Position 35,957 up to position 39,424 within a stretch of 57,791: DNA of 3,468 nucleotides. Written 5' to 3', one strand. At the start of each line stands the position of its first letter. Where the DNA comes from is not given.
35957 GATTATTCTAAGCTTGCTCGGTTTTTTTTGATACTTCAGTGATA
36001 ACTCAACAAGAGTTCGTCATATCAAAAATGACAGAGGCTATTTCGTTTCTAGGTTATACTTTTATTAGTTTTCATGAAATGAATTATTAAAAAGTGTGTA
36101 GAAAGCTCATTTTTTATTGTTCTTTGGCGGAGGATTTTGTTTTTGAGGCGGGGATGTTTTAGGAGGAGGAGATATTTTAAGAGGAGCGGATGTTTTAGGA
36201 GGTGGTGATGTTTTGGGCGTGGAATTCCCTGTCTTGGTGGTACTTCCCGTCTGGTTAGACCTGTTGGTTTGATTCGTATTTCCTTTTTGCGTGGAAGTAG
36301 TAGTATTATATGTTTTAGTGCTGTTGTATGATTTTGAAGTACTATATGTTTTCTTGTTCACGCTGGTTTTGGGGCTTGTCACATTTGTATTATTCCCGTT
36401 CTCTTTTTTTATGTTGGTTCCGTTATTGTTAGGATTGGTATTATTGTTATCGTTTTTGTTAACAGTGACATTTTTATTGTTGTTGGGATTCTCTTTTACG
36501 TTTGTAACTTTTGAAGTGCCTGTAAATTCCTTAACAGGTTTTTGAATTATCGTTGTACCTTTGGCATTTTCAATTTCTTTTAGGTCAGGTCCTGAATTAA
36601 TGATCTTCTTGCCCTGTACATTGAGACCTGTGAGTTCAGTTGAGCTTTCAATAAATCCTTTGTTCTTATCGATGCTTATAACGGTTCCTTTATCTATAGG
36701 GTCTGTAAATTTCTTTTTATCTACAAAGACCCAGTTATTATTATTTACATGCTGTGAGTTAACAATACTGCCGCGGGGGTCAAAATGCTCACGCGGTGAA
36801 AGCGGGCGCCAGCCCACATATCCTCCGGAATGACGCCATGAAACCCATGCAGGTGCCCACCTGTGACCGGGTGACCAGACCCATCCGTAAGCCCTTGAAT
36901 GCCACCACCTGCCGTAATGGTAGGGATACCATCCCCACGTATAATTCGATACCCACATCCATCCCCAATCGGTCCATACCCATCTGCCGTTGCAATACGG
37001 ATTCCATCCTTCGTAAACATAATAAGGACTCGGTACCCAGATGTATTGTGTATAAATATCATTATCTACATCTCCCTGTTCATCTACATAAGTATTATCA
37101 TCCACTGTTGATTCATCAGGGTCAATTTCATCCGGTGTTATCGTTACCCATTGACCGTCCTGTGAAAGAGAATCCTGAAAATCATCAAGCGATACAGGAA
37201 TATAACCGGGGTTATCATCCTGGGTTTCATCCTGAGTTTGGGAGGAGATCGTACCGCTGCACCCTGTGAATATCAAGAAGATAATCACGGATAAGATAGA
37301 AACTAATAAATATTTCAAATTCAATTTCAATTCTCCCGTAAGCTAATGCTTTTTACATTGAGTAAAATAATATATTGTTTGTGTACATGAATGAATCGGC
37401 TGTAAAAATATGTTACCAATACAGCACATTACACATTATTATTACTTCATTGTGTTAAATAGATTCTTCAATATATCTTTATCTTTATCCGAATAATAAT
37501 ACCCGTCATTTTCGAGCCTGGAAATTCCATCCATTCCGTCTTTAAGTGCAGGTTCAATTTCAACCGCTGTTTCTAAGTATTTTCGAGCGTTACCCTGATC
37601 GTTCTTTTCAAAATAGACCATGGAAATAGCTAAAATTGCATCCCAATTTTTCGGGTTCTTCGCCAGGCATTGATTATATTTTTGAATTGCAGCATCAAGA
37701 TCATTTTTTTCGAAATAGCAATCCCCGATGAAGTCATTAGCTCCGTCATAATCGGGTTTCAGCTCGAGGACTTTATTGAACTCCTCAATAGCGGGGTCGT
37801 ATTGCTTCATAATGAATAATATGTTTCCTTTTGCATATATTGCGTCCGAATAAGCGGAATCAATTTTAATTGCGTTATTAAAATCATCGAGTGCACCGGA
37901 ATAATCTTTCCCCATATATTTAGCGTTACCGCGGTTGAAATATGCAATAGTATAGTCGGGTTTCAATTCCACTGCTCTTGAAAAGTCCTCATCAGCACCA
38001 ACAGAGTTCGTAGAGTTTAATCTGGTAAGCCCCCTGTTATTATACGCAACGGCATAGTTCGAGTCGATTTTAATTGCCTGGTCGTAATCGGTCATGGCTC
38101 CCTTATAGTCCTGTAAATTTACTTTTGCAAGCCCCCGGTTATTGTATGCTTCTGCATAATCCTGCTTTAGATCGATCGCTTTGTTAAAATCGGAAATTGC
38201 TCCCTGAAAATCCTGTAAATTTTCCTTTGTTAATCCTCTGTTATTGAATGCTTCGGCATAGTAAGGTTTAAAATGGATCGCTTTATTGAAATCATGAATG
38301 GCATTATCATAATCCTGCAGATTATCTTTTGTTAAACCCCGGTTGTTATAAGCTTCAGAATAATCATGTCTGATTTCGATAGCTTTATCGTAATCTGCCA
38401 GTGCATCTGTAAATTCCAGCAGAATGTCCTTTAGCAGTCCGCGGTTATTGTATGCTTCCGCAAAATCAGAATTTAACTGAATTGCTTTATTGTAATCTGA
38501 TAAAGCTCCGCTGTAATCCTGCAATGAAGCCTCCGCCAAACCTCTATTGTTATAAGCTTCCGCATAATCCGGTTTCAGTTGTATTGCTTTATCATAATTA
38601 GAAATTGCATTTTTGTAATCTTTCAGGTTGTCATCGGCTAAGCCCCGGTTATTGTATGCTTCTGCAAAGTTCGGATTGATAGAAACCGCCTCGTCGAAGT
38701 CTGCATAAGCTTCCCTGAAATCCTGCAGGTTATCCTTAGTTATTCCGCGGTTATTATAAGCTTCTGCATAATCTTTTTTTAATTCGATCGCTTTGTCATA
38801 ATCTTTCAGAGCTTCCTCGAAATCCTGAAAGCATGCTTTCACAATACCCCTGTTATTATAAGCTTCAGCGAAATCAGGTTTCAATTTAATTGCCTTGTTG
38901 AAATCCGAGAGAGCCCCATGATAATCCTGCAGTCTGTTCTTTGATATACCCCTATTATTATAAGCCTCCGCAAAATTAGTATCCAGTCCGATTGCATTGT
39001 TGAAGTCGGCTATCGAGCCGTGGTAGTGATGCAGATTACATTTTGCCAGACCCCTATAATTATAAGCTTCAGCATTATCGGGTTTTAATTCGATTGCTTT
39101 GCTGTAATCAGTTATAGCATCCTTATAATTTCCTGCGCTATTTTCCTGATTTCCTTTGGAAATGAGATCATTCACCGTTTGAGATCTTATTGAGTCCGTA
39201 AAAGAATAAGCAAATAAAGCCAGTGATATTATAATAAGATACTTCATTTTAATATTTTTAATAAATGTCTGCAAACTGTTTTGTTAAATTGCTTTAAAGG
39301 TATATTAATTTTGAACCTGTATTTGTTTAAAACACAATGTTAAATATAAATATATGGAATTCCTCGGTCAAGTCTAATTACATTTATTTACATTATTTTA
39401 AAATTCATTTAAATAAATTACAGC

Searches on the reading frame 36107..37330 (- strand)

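Call 16: search_protein_families(library=pfam, proteins=[window:36107-37330:-], max_evalue=0.00001)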
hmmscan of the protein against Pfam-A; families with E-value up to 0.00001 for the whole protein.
window:36107-37330:- (407 aa): 1 family
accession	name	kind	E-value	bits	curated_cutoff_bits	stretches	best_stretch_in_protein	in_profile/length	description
PF20245.3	DUF6600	-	3.7e-25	88.4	27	1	94-180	14-101/102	Family of unknown function (DUF6600)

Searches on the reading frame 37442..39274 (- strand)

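Call 16: search_protein_families(library=pfam, proteins=[window:37442-39274:-], max_evalue=0.00001)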
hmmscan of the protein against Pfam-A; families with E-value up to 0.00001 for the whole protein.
window:37442-39274:- (610 aa): 19 families
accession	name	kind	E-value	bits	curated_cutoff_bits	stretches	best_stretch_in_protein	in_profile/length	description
PF13414.12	TPR_11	-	2.1e-100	328.6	26.8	7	41-77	1-37/42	TPR repeat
PF00515.34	TPR_1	-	1.6e-98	319.3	27.8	8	238-271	1-34/34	Tetratricopeptide repeat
PF07719.23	TPR_2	-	5.4e-81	260.5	27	0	204-237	1-34/34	Tetratricopeptide repeat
PF13181.12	TPR_8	-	4e-65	210.9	25.7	0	204-237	1-34/34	Tetratricopeptide repeat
PF13431.12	TPR_17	-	3.4e-48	158.4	24.4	0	57-86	2-31/34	Tetratricopeptide repeat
PF13371.12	TPR_9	-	3.7e-40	136.2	35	0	218-270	9-61/73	Tetratricopeptide repeat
PF13432.12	TPR_16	-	8e-39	132.1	32.7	0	219-267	12-60/65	Tetratricopeptide repeat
PF13424.12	TPR_12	-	1.9e-34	118.1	30.1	0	102-167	3-76/77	Tetratricopeptide repeat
PF13428.12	TPR_14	-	4e-25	86.2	23.5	0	41-74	8-41/44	Tetratricopeptide repeat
PF14559.12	TPR_19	-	3.8e-24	85.2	25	0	521-575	2-56/68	Tetratricopeptide repeat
PF25063.1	ARM_TT21_C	-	7.1e-15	55.9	35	0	522-574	33-85/209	Tetratricopeptide repeat protein 21 C-terminal ARM domain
PF13374.12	TPR_10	-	1e-14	54.4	27.5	0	136-166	2-32/42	Tetratricopeptide repeat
PF10516.15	SHNi-TPR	-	4.9e-13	48.8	21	0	47-64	14-31/38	SHNi-TPR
PF13174.12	TPR_6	-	1.9e-12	47.4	26.3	0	516-542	6-32/33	Tetratricopeptide repeat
PF01239.28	PPTA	-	6e-11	41.8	29.5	0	50-75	1-26/32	Protein prenyltransferase alpha subunit repeat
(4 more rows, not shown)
